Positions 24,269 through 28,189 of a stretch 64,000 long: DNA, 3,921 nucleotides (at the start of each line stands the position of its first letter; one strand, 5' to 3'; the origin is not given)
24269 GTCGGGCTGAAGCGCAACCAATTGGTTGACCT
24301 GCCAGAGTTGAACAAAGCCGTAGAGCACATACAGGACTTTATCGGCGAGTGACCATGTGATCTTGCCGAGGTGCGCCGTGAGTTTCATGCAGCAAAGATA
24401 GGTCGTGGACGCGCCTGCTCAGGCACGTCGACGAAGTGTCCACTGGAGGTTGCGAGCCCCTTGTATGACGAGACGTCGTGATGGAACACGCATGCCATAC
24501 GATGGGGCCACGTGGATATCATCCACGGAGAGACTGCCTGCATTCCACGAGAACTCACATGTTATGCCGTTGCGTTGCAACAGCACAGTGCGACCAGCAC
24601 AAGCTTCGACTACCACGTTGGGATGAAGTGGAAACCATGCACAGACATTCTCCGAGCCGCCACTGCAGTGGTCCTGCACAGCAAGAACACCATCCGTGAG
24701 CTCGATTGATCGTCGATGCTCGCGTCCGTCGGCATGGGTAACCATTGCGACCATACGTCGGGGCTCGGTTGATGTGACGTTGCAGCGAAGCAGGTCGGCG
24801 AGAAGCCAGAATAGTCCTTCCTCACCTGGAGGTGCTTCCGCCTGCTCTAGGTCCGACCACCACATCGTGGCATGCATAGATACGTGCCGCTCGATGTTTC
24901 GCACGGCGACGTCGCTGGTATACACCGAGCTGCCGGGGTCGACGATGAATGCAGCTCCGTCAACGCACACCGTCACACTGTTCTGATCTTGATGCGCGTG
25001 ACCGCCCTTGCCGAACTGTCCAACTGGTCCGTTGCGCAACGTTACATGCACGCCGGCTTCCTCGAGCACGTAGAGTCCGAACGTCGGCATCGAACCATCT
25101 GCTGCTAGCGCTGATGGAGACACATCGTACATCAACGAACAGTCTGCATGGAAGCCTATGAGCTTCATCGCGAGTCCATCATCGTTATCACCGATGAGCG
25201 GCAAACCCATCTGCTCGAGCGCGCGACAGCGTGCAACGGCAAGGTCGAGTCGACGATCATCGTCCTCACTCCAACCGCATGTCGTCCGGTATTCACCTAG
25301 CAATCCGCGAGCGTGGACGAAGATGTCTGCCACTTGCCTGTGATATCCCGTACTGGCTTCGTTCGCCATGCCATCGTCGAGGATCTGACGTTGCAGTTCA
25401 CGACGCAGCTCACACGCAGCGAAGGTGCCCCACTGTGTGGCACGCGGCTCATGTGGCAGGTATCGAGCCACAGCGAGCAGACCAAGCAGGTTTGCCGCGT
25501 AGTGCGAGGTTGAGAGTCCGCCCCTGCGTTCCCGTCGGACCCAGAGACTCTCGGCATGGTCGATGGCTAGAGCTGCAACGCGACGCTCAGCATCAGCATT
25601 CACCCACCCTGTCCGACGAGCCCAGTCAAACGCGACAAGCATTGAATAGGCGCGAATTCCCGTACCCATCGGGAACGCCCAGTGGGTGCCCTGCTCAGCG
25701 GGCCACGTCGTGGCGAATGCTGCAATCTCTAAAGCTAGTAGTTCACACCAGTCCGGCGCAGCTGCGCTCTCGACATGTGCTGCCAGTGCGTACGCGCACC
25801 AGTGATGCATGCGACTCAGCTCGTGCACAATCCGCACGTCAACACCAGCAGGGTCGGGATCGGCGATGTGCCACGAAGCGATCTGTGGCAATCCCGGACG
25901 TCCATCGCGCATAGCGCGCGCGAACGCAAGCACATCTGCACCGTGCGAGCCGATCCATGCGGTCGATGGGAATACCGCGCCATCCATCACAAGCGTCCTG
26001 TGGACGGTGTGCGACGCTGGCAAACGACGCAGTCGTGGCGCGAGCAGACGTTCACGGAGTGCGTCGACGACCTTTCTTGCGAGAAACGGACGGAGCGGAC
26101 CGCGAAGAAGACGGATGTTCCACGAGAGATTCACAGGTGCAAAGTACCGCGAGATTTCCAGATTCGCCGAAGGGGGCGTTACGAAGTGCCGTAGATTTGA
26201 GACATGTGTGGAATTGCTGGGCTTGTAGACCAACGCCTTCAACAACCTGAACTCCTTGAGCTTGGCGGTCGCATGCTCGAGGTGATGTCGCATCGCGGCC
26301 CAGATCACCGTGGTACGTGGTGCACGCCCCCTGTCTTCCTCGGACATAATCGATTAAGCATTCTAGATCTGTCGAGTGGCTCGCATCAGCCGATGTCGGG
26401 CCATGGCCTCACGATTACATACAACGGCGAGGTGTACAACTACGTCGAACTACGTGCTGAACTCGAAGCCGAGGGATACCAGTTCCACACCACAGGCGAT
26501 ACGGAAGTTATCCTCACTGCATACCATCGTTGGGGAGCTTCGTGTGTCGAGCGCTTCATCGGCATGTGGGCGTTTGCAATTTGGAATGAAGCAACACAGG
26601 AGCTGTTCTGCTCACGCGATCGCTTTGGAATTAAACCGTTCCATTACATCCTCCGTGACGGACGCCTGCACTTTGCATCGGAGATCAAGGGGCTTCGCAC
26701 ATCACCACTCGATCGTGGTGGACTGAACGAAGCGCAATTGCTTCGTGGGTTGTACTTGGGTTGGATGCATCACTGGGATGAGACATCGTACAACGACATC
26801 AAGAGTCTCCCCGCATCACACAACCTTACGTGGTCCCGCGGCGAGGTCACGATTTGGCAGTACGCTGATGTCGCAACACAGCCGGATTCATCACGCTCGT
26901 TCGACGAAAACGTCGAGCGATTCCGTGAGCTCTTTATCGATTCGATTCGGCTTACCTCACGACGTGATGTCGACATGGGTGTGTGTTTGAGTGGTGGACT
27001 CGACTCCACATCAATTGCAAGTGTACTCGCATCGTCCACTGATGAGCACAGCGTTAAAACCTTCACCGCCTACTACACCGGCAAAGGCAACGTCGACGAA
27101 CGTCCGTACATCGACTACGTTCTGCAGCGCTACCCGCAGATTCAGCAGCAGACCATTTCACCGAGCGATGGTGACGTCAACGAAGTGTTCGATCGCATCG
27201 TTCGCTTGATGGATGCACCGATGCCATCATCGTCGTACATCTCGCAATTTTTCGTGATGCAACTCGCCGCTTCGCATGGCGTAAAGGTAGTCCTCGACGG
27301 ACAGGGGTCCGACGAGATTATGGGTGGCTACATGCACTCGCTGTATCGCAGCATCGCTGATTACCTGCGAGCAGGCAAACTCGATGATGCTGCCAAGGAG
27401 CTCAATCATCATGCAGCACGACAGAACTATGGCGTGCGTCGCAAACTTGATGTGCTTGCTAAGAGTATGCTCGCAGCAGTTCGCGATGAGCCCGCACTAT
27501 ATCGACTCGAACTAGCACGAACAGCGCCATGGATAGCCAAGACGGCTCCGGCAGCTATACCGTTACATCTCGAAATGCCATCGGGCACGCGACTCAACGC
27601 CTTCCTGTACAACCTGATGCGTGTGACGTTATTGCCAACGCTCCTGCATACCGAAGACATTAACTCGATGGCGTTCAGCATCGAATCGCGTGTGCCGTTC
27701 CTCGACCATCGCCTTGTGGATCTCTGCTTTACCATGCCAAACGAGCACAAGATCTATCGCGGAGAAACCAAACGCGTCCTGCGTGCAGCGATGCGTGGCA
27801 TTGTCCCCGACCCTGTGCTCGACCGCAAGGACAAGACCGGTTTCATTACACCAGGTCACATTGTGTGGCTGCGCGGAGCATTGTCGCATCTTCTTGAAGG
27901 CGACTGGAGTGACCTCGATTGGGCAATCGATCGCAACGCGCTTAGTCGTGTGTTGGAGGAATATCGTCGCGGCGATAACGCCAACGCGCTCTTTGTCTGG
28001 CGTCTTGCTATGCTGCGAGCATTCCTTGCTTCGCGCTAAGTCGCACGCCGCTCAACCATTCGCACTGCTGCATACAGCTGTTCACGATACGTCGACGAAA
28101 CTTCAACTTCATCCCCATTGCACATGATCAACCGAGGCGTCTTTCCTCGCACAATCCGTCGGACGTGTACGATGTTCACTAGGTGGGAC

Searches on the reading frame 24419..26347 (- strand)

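Call 72: search_protein_families(library=pfam, proteins=[window:24419-26347:-], max_evalue=0.00001)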
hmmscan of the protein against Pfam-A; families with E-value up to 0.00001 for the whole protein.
window:24419-26347:- (642 aa): 2 families
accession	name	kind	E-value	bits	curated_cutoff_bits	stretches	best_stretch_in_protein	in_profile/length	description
PF07940.18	Hepar_II_III_C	-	3.9e-22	79.4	24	1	418-632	7-227/237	Heparinase II/III-like, C-terminal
PF16889.11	Hepar_II_III_N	-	5.1e-07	29.8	22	1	288-347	211-270/340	Heparinase II/III N-terminus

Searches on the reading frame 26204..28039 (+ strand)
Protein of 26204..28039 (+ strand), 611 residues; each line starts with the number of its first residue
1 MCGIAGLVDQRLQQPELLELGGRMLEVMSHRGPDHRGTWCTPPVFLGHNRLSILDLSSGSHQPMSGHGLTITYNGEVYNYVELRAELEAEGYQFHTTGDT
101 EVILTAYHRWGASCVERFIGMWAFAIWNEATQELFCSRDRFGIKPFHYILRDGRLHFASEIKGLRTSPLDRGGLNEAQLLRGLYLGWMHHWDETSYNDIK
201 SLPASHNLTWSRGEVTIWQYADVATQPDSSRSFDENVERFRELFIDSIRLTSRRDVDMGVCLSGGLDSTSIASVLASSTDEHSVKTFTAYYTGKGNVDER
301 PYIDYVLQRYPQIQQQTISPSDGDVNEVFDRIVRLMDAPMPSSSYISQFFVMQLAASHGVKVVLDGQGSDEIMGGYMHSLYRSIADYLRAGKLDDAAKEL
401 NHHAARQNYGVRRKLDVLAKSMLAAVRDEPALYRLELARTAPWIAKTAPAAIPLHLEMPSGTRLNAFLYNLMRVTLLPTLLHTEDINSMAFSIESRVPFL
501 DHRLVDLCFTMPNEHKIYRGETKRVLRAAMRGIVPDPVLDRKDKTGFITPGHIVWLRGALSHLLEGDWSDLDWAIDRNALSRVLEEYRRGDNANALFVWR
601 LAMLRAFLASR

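Call 72: search_protein_families(library=pfam, proteins=[window:26204-28039:+], max_evalue=0.00001)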
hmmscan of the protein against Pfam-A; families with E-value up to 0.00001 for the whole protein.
window:26204-28039:+ (611 aa): 3 families
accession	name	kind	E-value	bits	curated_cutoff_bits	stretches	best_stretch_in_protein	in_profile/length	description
PF00733.27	Asn_synthase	-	1.1e-64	219.7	21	1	240-608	2-353/354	Asparagine synthase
PF13537.11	GATase_7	-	9.2e-43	145.6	25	1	48-165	1-122/123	Glutamine amidotransferase domain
PF13522.11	GATase_6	-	1.6e-40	138.6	27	1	33-160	1-130/130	Glutamine amidotransferase domain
